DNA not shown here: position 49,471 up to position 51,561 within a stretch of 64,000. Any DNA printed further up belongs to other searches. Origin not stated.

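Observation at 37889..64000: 26-kb locus packed with GT-C-like membrane proteins plus two polyprenyl-phosphate GT2s: an expanded Gtr/Arn-type periplasmic glycosylation system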

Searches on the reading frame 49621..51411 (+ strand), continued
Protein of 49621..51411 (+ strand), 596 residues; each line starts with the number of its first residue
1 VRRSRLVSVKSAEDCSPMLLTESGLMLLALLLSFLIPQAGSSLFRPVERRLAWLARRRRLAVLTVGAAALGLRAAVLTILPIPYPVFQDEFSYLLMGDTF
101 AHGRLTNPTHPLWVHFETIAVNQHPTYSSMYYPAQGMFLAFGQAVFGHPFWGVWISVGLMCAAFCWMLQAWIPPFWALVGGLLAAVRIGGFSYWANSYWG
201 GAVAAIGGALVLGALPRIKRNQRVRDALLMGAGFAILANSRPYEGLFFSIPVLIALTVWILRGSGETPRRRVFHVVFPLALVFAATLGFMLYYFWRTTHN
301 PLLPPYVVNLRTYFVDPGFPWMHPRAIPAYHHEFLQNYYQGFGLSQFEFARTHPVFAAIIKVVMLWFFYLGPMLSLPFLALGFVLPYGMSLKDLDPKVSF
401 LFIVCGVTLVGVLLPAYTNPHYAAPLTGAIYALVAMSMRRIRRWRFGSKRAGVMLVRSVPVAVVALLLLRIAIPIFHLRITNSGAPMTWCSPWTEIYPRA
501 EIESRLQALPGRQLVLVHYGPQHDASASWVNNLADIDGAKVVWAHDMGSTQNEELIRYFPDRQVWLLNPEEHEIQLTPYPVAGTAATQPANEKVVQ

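Call 65: search_protein_families(library=pfam, alignment_id=A4, max_evalue=1)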
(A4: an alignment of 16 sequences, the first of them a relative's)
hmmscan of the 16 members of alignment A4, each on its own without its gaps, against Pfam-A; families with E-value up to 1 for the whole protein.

A. member 1, L024:7691-9349:+ (552 aa): 0 families

B. families by the number of members that match (of 16 scanned): 5 families
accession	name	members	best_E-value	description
PF16936.10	Holin_9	1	0.019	Putative holin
PF24008.1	DUF7322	1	0.022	Domain of unknown function (DUF7322)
PF19992.4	DUF6427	1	0.03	Family of unknown function (DUF6427)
PF06305.16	LapA_dom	1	0.1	Lipopolysaccharide assembly protein A domain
PF11992.13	TgpA_N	1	0.13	TgpA N-terminal domain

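Call 69: search_protein_families(library=pfam, alignment_id=A5, max_evalue=0.1)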
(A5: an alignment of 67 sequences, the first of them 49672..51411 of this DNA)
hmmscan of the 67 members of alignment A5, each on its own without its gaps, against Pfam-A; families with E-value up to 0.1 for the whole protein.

A. member 1, window:49672-51411:+ (579 aa): 0 families

B. families by the number of members that match (of 67 scanned): 38 families (the first 25 are shown)
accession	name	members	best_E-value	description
PF07719.23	TPR_2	3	1.4e-11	Tetratricopeptide repeat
PF13428.12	TPR_14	3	5.5e-11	Tetratricopeptide repeat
PF13432.12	TPR_16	3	2.3e-10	Tetratricopeptide repeat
PF14559.12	TPR_19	3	4.2e-10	Tetratricopeptide repeat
PF00515.34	TPR_1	3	6.8e-10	Tetratricopeptide repeat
PF13414.12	TPR_11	3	1.1e-08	TPR repeat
PF13371.12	TPR_9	3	5.9e-05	Tetratricopeptide repeat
PF11992.13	TgpA_N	3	6.1e-05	TgpA N-terminal domain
PF13181.12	TPR_8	2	8.8e-10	Tetratricopeptide repeat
PF13431.12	TPR_17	2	8.2e-05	Tetratricopeptide repeat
PF13424.12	TPR_12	2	0.00022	Tetratricopeptide repeat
PF13176.12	TPR_7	2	0.018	Tetratricopeptide repeat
PF01040.23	UbiA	1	4.1e-19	UbiA prenyltransferase family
PF23914.1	TPR_CcmH_CycH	1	9.7e-14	Cytochrome c-type biogenesis protein H TPR domain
PF03704.23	BTAD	1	1.8e-05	Bacterial transcriptional activator domain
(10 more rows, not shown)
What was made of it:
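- One P-family member elsewhere is fused to a UbiA prenyltransferase domain (call 69). Three P-family members elsewhere are fused to TPR repeats (call 69), which points more towards protein acceptors.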

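Call 72: list_cluster_members(proteins=[P0001, P0271, P0391])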
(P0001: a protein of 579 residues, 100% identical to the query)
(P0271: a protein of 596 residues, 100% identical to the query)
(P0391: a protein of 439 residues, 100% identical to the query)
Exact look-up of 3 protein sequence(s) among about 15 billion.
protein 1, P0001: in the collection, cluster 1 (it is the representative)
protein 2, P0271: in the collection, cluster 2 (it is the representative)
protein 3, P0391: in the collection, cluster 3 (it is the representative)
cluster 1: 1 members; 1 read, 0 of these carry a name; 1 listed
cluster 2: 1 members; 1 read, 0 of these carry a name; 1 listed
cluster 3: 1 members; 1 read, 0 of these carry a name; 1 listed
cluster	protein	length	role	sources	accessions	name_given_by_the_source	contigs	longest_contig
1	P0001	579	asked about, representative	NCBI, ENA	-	-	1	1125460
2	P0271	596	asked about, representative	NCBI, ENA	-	-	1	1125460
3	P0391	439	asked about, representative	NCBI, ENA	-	-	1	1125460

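Call 87: search_protein_families(library=ncbifam, proteins=[L024:7691-9349:+, L001:2391-3554:-, L001:3566-4618:-, L024:15204-16223:-], max_evalue=0.00001)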
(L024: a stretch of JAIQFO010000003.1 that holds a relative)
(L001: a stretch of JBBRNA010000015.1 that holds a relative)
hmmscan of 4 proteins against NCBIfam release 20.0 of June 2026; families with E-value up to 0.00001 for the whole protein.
L024:7691-9349:+ (552 aa): 0 families

L001:2391-3554:- (387 aa): 17 families
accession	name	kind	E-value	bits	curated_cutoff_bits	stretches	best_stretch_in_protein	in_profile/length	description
NF008687.0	PRK11706.1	equivalog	5e-172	571.8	375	1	4-375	1-374/375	dTDP-4-amino-4,6-dideoxygalactose transaminase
TIGR02379.1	ECA_wecE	subfamily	5.5e-159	528.9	434.85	1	5-375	2-375/376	dTDP-4-amino-4,6-dideoxy-D-glucose transaminase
TIGR03588.1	PseC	equivalog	9.5e-68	228.8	423.5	1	5-374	2-379/380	UDP-4-amino-4,6-dideoxy-N-acetyl-beta-L-altrosamine transaminase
NF008658.2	PRK11658.1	equivalog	1.4e-66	224.7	631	1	5-375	5-377/379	UDP-4-amino-4-deoxy-L-arabinose aminotransferase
TIGR04181.1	NHT_00031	hypoth_equivalog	2.9e-57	194.2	420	1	5-354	1-357/359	LegC family aminotransferase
TIGR04427.1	PLP_DesI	equivalog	3.6e-41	141.6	650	1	21-369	39-377/390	dTDP-4-dehydro-6-deoxyglucose aminotransferase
NF011936.0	PRK15407.1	equivalog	2.1e-35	122.3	423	1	72-212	111-251/440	lipopolysaccharide biosynthesis protein RfbH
NF041364.1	GntC_guanitoxin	equivalog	3.1e-11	42.8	415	1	46-167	57-185/356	guanitoxin biosynthesis PLP-dependent (S)-gamma-hydroxy-L-arginine cyclodehydratase GntC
NF005732.0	PRK07550.1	equivalog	6.4e-10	38.6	366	1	37-170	81-220/389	aminotransferase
NF004770.0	PRK06108.1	subfamily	1.4e-08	34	422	1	42-172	89-226/396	pyridoxal phosphate-dependent aminotransferase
NF004975.0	PRK06348.1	equivalog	3.4e-08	32.9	549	1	46-165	86-211/384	pyridoxal phosphate-dependent aminotransferase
NF005817.0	PRK07683.1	equivalog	1.5e-06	27.2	575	1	51-155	91-200/387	aminotransferase A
TIGR01264.1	tyr_amTase_E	equivalog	4.5e-06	25.7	474.25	1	40-179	88-229/403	tyrosine transaminase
NF005855.0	PRK07777.1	equivalog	5.4e-06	26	553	1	51-157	91-204/391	pyridoxal phosphate-dependent aminotransferase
TIGR01265.1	tyr_nico_aTase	subfamily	5.8e-06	25.5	292.45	1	39-167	86-219/403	tyrosine/nicotianamine family aminotransferase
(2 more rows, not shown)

L001:3566-4618:- (350 aa): 10 families
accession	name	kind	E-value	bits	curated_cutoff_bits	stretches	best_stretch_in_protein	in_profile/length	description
NF007986.1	PRK10714.1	equivalog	4.6e-50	170.4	529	1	45-348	7-313/316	undecaprenyl-phosphate 4-deoxy-4-formamido-L-arabinose transferase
NF047588.1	GlcsyltransPgfSStrep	equivalog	7.2e-41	140.4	500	1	46-345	3-304/308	glycosyltransferase PgfS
TIGR04182.1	glyco_TIGR04182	equivalog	1.7e-10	40.8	325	1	47-337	3-291/293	S-layer glycoprotein N-glycosyltransferase AglJ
TIGR03937.1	PgaC_IcaA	equivalog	1.7e-10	40.5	422.3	1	44-139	45-137/407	poly-beta-1,6-N-acetyl-D-glucosamine synthase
NF041875.1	EPS_EpsD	equivalog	1.4e-09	37.8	370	1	46-159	1-111/325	exopolysaccharide biosynthesis glycosyltransferase EpsD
NF038302.1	EPS_HpsE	equivalog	2.6e-08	33.2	300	1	46-138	3-97/307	hormogonium polysaccharide biosynthesis glycosyltransferase HpsE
NF007482.0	PRK10073.1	equivalog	3.4e-08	32.8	423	1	46-152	8-110/334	glycosyltransferase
NF047683.1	TeichurnBiosyTuaG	equivalog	5.7e-08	32.7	400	1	46-153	8-112/252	teichuronic acid biosynthesis protein TuaG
TIGR03111.1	glyc2_xrt_Gpos1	hypoth_equivalog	3.3e-07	29.5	363.95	1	46-153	51-157/439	TIGR03111 family XrtG-associated glycosyltransferase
NF041391.1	DPhHxTase_Halo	equivalog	8.9e-06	24.8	375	0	89-224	32-168/213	dolichyl-phosphate hexose transferase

L024:15204-16223:- (339 aa): 28 families (the best 25 are shown)
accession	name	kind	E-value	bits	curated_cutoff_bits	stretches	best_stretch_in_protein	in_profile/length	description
TIGR04180.1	EDH_00030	hypoth_equivalog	1.5e-49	168.7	475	1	8-306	2-294/297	NAD-dependent 4,6-dehydratase LegB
TIGR01181.1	dTDP_gluc_dehyt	equivalog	8.3e-39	133.5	365.1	1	7-264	2-259/321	dTDP-glucose 4,6-dehydratase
NF008872.0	PRK11908.1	equivalog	2.1e-36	125.7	294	1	6-328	3-342/349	bifunctional UDP-4-keto-pentose/UDP-xylose synthase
NF005998.1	PRK08125.1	equivalog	1.4e-32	112.9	777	1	4-320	315-648/649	bifunctional UDP-4-amino-4-deoxy-L-arabinose formyltransferase/UDP-glucuronic acid oxidase ArnA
TIGR01179.1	galE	equivalog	7.5e-27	94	262.3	1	8-260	3-269/332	UDP-glucose 4-epimerase GalE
TIGR02197.1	heptose_epim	equivalog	3.4e-25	88.9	274.6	1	8-279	2-273/316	ADP-glyceromanno-heptose 6-epimerase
NF007582.0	PRK10217.1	equivalog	5.9e-24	84.8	698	1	7-254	4-258/355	dTDP-glucose 4,6-dehydratase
NF007490.0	PRK10084.1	subfamily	2e-21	76.4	649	1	5-252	1-263/361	dTDP-glucose 4,6-dehydratase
NF011728.1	PRK15181.1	equivalog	6.5e-19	68.1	760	1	7-254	18-270/348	Vi polysaccharide biosynthesis UDP-N-acetylglucosaminuronic acid C-4 epimerase TviC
NF007956.0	PRK10675.1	subfamily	2.7e-16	59.6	394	1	5-193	1-190/338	UDP-glucose 4-epimerase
TIGR03466.1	HpnA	hypoth_equivalog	4.5e-15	55.4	367.65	1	5-187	1-174/327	hopanoid-associated sugar epimerase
NF043036.1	ErythonDh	equivalog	2.9e-14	53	325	1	5-169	1-165/321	D-erythronate dehydrogenase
TIGR02622.1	CDP_4_6_dhtase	equivalog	3.9e-14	52.5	278.45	1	6-226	6-232/352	CDP-glucose 4,6-dehydratase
TIGR01746.1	Thioester-redct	subfamily_domain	1.8e-12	47.2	213.35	1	69-266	84-280/371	thioester reductase domain-containing protein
NF042422.1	oxyalk_red_OleD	equivalog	4.1e-12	46.1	580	1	5-284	1-268/329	2-alkyl-3-oxoalkanoate reductase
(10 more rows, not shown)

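Call 102: search_solved_structures(query=A1, max_evalue=10)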
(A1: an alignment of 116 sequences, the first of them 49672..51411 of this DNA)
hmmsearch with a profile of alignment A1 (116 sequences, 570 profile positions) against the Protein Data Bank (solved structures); distinct sequences matched with E-value up to 10: 1.
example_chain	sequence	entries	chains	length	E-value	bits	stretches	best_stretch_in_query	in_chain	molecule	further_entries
8rq3_A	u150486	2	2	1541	0.076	14.9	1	400-470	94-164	ATP-binding cassette sub-family C member 2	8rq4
